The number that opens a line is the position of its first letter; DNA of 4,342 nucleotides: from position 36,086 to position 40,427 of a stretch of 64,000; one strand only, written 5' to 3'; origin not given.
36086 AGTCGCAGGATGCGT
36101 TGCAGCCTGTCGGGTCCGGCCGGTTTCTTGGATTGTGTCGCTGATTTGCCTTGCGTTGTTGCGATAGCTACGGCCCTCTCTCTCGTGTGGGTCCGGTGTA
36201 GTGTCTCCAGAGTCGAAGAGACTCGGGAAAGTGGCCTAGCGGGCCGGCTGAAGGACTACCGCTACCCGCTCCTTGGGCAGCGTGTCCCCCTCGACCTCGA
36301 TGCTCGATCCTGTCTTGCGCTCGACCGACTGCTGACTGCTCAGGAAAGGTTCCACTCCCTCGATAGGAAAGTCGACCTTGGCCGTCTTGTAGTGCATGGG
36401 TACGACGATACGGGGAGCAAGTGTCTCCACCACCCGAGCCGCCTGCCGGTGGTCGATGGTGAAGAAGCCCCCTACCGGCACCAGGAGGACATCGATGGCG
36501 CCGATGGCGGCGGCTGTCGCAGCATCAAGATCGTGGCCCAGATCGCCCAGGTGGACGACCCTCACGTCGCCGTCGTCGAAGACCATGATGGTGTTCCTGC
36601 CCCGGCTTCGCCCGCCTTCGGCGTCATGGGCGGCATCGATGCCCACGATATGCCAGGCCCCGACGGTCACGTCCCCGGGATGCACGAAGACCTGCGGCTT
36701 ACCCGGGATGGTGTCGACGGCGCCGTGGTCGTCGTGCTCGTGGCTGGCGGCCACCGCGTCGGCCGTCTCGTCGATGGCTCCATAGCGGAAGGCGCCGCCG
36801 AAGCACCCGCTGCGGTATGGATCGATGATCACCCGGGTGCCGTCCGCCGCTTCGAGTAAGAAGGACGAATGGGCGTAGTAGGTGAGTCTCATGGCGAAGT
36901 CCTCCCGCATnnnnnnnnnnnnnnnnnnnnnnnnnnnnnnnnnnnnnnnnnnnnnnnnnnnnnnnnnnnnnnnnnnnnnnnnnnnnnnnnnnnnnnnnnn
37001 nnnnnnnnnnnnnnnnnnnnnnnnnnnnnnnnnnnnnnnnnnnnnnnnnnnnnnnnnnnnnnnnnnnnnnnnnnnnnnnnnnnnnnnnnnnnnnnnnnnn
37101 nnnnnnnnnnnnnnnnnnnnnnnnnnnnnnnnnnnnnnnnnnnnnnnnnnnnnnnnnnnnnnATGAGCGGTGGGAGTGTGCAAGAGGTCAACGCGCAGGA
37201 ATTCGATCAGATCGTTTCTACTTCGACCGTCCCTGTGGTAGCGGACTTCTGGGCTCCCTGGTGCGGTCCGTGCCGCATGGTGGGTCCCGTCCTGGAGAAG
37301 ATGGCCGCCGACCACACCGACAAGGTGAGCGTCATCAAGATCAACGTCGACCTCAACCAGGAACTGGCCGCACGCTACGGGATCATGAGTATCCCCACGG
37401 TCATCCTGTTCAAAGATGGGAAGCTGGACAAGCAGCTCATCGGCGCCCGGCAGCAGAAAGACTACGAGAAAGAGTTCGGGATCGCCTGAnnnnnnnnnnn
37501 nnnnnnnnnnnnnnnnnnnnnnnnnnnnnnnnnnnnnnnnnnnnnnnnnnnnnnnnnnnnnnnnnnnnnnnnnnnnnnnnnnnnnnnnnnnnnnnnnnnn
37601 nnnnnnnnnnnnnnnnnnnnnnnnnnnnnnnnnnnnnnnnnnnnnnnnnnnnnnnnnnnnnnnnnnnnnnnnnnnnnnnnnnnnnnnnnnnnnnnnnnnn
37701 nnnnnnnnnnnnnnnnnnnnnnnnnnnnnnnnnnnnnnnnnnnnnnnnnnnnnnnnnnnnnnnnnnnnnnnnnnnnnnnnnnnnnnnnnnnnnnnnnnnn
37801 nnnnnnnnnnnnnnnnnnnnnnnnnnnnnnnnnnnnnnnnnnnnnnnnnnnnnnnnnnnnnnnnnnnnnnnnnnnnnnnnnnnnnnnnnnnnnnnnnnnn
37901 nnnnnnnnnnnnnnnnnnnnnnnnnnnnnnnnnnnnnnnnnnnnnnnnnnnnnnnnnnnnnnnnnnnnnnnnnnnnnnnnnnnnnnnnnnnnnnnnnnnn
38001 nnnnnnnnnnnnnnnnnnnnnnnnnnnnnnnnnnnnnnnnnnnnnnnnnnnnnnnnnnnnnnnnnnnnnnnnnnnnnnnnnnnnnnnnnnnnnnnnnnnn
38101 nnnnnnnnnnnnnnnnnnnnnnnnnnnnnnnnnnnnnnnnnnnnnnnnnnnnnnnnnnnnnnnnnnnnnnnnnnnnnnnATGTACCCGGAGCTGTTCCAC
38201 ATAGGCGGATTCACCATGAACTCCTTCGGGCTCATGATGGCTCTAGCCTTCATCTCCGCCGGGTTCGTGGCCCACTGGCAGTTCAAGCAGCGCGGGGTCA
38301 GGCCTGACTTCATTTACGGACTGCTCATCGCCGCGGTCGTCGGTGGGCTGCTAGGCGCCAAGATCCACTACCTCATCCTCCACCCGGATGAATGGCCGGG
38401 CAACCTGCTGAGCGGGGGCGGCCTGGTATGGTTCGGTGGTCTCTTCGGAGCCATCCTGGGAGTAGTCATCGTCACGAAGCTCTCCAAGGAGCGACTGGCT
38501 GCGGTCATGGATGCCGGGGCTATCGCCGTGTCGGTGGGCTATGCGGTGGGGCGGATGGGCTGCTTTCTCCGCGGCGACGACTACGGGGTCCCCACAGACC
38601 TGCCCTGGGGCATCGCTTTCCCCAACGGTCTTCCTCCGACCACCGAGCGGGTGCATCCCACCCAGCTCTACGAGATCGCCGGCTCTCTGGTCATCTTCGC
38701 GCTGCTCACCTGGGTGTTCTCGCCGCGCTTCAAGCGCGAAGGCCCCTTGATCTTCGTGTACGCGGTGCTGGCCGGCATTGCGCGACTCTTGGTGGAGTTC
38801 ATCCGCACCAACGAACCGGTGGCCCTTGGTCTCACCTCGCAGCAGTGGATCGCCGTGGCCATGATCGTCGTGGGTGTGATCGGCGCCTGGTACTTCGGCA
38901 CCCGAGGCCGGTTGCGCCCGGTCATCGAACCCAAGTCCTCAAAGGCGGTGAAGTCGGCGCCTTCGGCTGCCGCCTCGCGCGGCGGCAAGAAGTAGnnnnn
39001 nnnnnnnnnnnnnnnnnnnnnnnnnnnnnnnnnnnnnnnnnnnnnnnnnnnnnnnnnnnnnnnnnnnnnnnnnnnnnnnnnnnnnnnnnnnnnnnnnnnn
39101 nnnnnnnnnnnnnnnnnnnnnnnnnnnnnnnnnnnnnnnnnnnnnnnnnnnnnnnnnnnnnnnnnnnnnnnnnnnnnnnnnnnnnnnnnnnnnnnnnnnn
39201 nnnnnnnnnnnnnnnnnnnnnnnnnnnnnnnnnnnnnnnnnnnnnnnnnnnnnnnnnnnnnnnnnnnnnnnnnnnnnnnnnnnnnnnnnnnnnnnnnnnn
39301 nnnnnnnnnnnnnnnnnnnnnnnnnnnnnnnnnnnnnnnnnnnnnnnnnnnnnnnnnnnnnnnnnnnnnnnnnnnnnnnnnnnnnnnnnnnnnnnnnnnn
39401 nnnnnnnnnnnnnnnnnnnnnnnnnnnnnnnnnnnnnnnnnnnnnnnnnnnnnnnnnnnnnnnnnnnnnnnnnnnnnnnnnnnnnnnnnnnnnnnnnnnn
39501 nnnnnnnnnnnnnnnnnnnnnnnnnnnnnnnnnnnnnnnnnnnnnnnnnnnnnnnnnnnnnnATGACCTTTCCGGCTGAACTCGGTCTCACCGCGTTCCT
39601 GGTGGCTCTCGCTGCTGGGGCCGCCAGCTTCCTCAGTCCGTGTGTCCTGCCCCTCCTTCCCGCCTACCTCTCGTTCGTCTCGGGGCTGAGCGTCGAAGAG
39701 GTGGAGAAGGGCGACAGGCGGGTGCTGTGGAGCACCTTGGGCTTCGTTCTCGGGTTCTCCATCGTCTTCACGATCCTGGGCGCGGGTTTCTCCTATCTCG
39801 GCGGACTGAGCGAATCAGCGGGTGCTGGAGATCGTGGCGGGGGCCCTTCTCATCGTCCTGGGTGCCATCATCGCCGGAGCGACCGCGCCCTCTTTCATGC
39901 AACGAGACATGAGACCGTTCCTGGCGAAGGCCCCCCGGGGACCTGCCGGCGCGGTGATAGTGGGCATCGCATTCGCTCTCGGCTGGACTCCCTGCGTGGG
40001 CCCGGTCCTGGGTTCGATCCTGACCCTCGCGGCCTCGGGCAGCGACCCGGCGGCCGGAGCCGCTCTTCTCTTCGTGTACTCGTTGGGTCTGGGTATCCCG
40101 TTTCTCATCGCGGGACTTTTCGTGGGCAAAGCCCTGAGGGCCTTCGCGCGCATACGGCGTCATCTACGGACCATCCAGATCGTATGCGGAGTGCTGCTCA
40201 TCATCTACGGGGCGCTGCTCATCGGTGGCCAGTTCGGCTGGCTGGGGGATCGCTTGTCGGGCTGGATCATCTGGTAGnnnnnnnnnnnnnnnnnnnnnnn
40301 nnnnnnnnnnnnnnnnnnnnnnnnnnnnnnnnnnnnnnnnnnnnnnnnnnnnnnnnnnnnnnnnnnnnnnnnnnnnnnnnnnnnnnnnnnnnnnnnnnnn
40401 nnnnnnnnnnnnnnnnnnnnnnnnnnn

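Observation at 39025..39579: Selenocysteine lipoprotein: TlpA/ResA-like with UxxC active site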

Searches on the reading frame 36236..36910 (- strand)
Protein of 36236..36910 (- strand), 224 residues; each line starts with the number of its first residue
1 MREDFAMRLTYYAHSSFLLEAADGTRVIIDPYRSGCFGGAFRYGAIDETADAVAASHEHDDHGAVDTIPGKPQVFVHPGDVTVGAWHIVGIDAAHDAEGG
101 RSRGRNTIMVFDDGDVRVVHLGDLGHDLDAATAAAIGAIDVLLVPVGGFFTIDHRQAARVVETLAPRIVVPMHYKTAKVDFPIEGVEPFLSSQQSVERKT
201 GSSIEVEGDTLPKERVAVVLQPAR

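Call 32: search_protein_families(library=pfam, proteins=[window:36236-36910:-], max_evalue=0.01)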
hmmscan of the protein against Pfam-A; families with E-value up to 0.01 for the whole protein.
window:36236-36910:- (224 aa): 2 families
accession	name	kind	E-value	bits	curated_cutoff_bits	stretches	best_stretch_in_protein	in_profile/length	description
PF13483.12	Lactamase_B_3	-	4.7e-49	166.9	24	1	8-173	1-160/160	Beta-lactamase superfamily domain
PF12706.13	Lactamase_B_2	-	6.6e-11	42.6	27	1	81-174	96-200/200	Beta-lactamase superfamily domain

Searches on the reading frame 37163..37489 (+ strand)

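Call 32: search_protein_families(library=pfam, proteins=[window:37163-37489:+], max_evalue=0.01)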
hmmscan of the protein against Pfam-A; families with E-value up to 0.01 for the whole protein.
window:37163-37489:+ (108 aa): 12 families
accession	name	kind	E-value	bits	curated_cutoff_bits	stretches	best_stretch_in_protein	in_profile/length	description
PF00085.26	Thioredoxin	-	2.5e-29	101.7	23.5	1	6-100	2-96/103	Thioredoxin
PF13905.12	Thioredoxin_8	-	1e-07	32.6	27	1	25-66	4-47/94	Thioredoxin-like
PF13098.12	Thioredoxin_2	-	1.4e-07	32.3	27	1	23-103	6-102/104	Thioredoxin-like domain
PF14595.12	Thioredoxin_9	-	2e-06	28.2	25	1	30-86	49-107/129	Thioredoxin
PF00462.30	Glutaredoxin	-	0.00012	22.6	22.9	1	29-81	4-54/60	Glutaredoxin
PF13192.12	Thioredoxin_3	-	0.0003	21.2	24.8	1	32-82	8-55/76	Thioredoxin domain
PF00578.27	AhpC-TSA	-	0.00056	20.3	26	1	23-79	26-84/124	AhpC/TSA family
PF05768.20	Glrx-like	-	0.00075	20.2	26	1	32-85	8-57/77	Glutaredoxin-like domain (DUF836)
PF13728.12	TraF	-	0.0012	19.2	23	1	29-91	136-207/224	F plasmid transfer operon protein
PF07449.17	HyaE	-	0.0028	18.1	22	1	52-101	60-108/108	Hydrogenase-1 expression protein HyaE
PF08534.16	Redoxin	-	0.0036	17.5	26.6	0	24-66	30-74/148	Redoxin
PF04756.19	OST3_OST6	-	0.008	16.1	27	1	34-87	46-106/294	OST3 / OST6 family, transporter family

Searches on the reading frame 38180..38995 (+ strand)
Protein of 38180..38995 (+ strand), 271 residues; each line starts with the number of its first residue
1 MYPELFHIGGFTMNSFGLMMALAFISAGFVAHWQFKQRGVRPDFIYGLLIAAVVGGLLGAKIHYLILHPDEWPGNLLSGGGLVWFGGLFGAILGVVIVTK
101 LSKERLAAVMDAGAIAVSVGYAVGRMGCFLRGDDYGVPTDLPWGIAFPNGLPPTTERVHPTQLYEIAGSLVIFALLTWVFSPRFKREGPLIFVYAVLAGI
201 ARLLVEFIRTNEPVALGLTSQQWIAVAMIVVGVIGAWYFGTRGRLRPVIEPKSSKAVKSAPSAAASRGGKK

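Call 32: search_protein_families(library=pfam, proteins=[window:38180-38995:+], max_evalue=0.01)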
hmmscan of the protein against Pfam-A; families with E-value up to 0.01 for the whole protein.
window:38180-38995:+ (271 aa): 1 family
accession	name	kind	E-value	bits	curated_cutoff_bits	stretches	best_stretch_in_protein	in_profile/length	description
PF01790.23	LGT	-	3.1e-52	177.8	24.9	1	3-238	1-240/240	Prolipoprotein diacylglyceryl transferase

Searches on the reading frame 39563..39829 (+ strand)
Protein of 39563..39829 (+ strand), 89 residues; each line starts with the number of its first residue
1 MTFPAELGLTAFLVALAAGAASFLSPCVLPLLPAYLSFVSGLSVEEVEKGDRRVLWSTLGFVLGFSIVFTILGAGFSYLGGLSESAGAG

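Call 32: search_protein_families(library=pfam, proteins=[window:39563-39829:+], max_evalue=0.01)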
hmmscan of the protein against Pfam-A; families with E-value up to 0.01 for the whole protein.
window:39563-39829:+ (89 aa): 2 families
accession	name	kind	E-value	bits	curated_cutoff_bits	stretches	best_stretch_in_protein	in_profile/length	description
PF02683.22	DsbD_TM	-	1.9e-07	31.1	27.1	1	11-81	4-71/219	Cytochrome C biogenesis protein transmembrane domain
PF17615.7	C166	-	0.0063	17.2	36.7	1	11-77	7-77/171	Family of unknown function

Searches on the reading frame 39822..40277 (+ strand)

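Call 32: search_protein_families(library=pfam, proteins=[window:39822-40277:+], max_evalue=0.01)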
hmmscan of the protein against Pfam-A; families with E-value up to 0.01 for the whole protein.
window:39822-40277:+ (151 aa): 3 families
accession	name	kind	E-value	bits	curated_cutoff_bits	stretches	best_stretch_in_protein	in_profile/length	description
PF02683.22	DsbD_TM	-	6.8e-11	42.3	27.1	1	20-132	103-213/219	Cytochrome C biogenesis protein transmembrane domain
PF13386.12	DsbD_2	-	1.5e-09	38.5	24.9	1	3-131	74-198/199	Cytochrome C biogenesis protein transmembrane region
PF11139.14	SfLAP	-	3.6e-05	23.7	35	1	2-94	71-163/213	Sap, sulfolipid-1-addressing protein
